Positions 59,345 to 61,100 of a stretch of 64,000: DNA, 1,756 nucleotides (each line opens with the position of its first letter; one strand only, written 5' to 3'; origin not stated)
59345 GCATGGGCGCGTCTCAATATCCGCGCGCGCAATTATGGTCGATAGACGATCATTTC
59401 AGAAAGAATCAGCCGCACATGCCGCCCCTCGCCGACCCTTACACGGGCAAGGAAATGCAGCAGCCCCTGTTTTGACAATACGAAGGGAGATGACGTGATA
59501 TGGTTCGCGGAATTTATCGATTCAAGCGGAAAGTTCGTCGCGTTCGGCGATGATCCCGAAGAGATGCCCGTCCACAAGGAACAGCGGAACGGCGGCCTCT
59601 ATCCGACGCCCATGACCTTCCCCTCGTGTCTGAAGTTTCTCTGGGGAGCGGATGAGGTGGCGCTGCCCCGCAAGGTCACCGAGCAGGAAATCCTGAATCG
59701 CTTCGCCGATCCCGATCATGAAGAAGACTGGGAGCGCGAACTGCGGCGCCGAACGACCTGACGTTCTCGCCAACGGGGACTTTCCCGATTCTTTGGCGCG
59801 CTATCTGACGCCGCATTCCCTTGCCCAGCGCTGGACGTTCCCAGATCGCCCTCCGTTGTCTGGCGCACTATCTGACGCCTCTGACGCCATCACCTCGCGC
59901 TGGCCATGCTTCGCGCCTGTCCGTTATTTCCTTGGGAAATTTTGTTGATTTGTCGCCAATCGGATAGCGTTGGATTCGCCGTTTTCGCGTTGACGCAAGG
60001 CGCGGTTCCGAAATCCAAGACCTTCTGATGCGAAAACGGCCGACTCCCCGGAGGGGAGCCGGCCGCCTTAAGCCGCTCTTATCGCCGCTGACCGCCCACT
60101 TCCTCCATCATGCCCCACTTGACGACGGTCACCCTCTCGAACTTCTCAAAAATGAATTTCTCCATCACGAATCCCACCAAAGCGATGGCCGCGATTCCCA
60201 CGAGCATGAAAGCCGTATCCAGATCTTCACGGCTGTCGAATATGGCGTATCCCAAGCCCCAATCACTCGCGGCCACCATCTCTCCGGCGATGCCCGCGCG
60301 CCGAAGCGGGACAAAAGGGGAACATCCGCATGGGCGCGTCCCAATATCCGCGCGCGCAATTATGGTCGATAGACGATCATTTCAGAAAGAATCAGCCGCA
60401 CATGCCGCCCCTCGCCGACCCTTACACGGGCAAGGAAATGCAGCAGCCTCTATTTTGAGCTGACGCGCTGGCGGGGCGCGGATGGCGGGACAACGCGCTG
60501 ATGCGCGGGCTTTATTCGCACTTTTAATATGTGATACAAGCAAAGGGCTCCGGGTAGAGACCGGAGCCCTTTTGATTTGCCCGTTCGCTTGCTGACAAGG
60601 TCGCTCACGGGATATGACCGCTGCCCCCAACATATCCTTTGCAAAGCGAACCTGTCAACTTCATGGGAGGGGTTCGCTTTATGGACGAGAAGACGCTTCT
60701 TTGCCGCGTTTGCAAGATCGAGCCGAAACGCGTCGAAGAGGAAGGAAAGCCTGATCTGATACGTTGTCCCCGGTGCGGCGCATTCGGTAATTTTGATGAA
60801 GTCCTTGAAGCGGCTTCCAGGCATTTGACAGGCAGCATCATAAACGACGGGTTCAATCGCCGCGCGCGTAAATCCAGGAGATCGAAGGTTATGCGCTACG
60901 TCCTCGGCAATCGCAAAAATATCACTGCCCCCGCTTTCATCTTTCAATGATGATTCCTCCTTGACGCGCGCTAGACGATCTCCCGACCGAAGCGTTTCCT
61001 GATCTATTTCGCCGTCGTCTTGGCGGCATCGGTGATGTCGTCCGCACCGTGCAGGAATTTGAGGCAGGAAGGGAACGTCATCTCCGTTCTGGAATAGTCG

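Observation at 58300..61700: Rearrangement hotspot: frameshifted N6/N4 methyltransferase-Mrr fusion followed by nested direct repeats of two gene 3' ends bracketing small-ORF cassettes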

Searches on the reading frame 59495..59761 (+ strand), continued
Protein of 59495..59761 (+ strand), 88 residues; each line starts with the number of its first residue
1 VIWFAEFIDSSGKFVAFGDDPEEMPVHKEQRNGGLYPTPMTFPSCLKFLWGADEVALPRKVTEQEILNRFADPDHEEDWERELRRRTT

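Call 42: search_protein_families(library=pfam, max_evalue=0.001, proteins=[L021:2-4969:+, L020:5225-6607:+, L020:4771-4998:+, L020:4222-4731:+, L020:3264-3923:+, L020:1175-2299:+])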
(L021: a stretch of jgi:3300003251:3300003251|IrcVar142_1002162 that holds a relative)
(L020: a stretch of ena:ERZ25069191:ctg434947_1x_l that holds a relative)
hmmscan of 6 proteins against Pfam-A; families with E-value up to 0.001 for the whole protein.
L021:2-4969:+ (1655 aa): 2 families
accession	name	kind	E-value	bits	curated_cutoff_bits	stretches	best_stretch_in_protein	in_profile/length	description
PF13475.11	DUF4116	-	2.6e-34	116.9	24.9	1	990-1025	6-44/49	Domain of unknown function (DUF4116)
PF23006.1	Tor_FN3_1st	-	0.0002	21.6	25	0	343-390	30-76/115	Tyrosine-protein kinase receptor torso, first FN3 domain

L020:5225-6607:+ (460 aa): 0 families

L020:4771-4998:+ (75 aa): 0 families

L020:4222-4731:+ (169 aa): 1 family
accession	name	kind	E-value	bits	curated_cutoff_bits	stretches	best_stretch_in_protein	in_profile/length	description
PF12728.13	HTH_17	-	0.00022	21.9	27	0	36-71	2-34/51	Helix-turn-helix domain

L020:3264-3923:+ (219 aa): 0 families

L020:1175-2299:+ (374 aa): 1 family
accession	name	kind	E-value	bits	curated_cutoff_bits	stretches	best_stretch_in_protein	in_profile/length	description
PF13481.12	AAA_25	-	5.3e-05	23.4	27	0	64-204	32-192/195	AAA domain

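Call 51: find_related_loci(query=A6, collection=viral_contigs, flank=6000)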
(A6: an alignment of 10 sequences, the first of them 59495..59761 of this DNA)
Query A6 (88 aa) in viral_contigs; peptide patterns used: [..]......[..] (x = any residue, [..] = any of these).
13 stretches matched a pattern, but none encodes a relative of the query by tblastn (E <= 1e-3).

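Call 54: find_related_loci(query=A6, collection=metagenome_contigs, flank=5000)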
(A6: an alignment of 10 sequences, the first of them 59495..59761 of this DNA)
Query A6 (88 aa) in metagenome_contigs; peptide patterns used: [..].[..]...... (x = any residue, [..] = any of these).
165 stretches matched a pattern, but none encodes a relative of the query by tblastn (E <= 1e-3).

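Call 55: find_encoding_contigs(protein=P0153, flank=6000, max_places=4)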
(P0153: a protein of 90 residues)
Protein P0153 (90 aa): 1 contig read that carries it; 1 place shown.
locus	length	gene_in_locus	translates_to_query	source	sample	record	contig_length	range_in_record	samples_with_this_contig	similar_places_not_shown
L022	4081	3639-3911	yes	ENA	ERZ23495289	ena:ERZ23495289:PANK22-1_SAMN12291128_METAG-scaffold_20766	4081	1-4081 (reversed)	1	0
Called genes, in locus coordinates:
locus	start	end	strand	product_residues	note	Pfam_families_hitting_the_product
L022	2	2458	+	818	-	?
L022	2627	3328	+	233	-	PF10544:T5orf172 (weak)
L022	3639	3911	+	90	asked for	-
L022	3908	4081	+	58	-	?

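Call 56: find_encoding_contigs(protein=P0161, flank=6000, max_places=4)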
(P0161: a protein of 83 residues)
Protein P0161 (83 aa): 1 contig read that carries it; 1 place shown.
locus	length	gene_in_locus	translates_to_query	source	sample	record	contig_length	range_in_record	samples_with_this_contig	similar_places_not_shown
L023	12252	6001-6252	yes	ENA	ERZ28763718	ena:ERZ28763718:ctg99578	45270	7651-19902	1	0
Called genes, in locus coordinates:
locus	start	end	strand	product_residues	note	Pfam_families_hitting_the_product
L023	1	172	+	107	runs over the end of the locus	PF02675:AdoMet_dc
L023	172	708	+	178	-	-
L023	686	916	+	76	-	PF01844:HNH, PF14279:HNH_5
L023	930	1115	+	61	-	-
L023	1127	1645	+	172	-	-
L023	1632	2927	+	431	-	PF03237:Terminase_6N, PF17289:Terminase_6C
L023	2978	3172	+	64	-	-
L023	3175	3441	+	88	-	-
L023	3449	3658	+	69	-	-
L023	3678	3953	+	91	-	-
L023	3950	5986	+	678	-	PF12294:DUF3626 (faint)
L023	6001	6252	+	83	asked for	-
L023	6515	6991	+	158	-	-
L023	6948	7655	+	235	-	-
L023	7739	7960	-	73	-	-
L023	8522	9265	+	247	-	-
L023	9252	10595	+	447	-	PF05065:Phage_capsid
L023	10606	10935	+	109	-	-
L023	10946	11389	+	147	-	-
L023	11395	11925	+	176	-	-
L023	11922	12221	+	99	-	-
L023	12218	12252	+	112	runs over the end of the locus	-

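Call 57: predict_structure(alignment_id=A5)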
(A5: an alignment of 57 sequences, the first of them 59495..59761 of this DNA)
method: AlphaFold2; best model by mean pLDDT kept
length: 88 residues; sequences in the alignment: 57
mean_pLDDT: 88.8   pTM: 0.76
mean pLDDT of the five models: 88.8, 87.7, 87.3, 86.5, 85.6
residues with pLDDT >= 90: 54; 70-90: 32; 50-70: 2; < 50: 0
segments of 3 or more residues with pLDDT < 50: none
pLDDT, mean of each block of 10 residues (from residue 1): 94 95 96 91 91 88 91 75 74
secondary structure, 60 per line:
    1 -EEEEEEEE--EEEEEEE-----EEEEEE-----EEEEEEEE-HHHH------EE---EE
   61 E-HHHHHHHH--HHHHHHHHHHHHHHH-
elements in order: E2-9 E12-18 E24-29 E35-42 H44-47 E59-61 H63-70 H73-87

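Call 63: fold_search(model_id=the predicted structure, library=viral)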
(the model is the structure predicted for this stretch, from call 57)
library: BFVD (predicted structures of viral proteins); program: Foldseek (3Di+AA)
matches with E <= 10: 395; with E <= 0.001: 0
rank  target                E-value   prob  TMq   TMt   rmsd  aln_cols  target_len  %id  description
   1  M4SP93                3.4e-01  0.66  0.40  0.43   4.8        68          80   13  Uncharacterized protein [Vibrio phage VBP47]
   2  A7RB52                4.0e-01  0.66  0.38  0.48   4.9        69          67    9  (no name in the UniProt tables at hand)
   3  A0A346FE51            4.0e-01  0.35  0.37  0.31   7.8       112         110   12  (no name in the UniProt tables at hand)
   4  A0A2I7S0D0            4.5e-01  0.60  0.36  0.41   5.5        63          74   11  (no name in the UniProt tables at hand)
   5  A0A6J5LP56            4.8e-01  0.41  0.41  0.15   9.8        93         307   15  Uncharacterized protein [uncultured Caudovirales phage]
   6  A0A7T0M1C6            5.3e-01  0.28  0.30  0.29   6.3        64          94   16  (no name in the UniProt tables at hand)
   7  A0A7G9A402            5.3e-01  0.15  0.29  0.28   8.1        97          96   11  Uncharacterized protein [Bacteriophage sp.]
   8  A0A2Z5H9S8            5.6e-01  0.30  0.33  0.40   5.1        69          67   14  Uncharacterized protein [Escherichia phage UB]
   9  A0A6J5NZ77            6.0e-01  0.35  0.42  0.33   9.4       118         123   10  Uncharacterized protein [uncultured Caudovirales phage]
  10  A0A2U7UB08            6.0e-01  0.20  0.35  0.20   9.5       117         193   14  Uncharacterized protein [Pandoravirus quercus]
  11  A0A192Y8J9            6.3e-01  0.69  0.38  0.42   4.7        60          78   13  Uncharacterized protein [Escherichia phage vB_EcoS_NBD2]
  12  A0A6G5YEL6            6.3e-01  0.28  0.32  0.30   4.8        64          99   12  (no name in the UniProt tables at hand)
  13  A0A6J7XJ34            6.3e-01  0.15  0.29  0.25   9.6        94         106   11  Uncharacterized protein [uncultured Caudovirales phage]
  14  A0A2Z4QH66            6.7e-01  0.25  0.29  0.38   6.5        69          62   12  (no name in the UniProt tables at hand)
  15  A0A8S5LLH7            6.7e-01  0.10  0.26  0.05  15.6       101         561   11  Uncharacterized protein [Siphoviridae sp. ctKcB20]
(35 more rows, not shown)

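Call 90: search_protein_families(library=ncbifam, max_evalue=0.01, proteins=[window:59495-59761:+])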
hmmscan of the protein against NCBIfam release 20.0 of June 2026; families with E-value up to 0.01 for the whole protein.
window:59495-59761:+ (88 aa): 0 families

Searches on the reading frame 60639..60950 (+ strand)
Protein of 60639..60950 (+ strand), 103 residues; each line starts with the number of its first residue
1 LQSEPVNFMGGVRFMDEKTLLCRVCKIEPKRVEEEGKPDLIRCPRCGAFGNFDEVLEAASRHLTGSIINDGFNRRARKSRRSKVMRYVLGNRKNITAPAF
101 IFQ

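Call 7: search_protein_families(library=pfam, max_evalue=0.1, proteins=[window:60639-60950:+])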
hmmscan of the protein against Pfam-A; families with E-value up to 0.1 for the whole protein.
window:60639-60950:+ (103 aa): 3 families
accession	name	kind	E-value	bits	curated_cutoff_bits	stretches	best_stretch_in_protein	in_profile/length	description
PF19134.6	DUF5817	-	0.047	14.1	31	1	22-53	6-34/57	Domain of unknown function (DUF5817)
PF14354.12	Lar_restr_allev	-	0.089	13.5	28.6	0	21-59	5-47/58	Restriction alleviation protein Lar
PF04438.22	zf-HIT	-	0.091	13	24.7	0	40-48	13-21/30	HIT zinc finger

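Call 29: search_protein_families(library=phrogs, max_evalue=0.1, proteins=[window:60639-60950:+])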
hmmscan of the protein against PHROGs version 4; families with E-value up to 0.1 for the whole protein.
window:60639-60950:+ (103 aa): 1 family
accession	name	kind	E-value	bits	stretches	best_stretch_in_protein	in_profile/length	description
phrog_32244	-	unknown function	0.019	16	1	15-43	5-33/58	-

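Call 30: search_protein_families(library=padloc, max_evalue=0.1, proteins=[window:60639-60950:+])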
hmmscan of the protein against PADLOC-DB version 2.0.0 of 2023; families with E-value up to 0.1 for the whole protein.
window:60639-60950:+ (103 aa): 2 families
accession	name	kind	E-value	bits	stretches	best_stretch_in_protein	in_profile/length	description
PDLC04447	PDC-M14A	-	0.0051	15.2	1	21-90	21-101/152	-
PDLC04080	SIR2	-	0.0097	13.1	1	50-78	131-159/347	-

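Call 66: find_homologous_proteins(query=window:60681-60947:+, max_evalue=0.01)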
Query window:60681-60947:+: 2 candidates shared short words with the query, none scored E <= 0.01.

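Call 90: search_protein_families(library=ncbifam, max_evalue=0.01, proteins=[window:60681-60950:+])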
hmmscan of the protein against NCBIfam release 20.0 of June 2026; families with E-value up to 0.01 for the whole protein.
window:60681-60950:+ (89 aa): 1 family
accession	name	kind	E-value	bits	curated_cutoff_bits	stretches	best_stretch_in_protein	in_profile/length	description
NF047912.1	ECs_2282_CxxC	subfamily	0.00035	20.4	37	1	5-49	2-50/60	ECs_2282 family putative zinc-binding protein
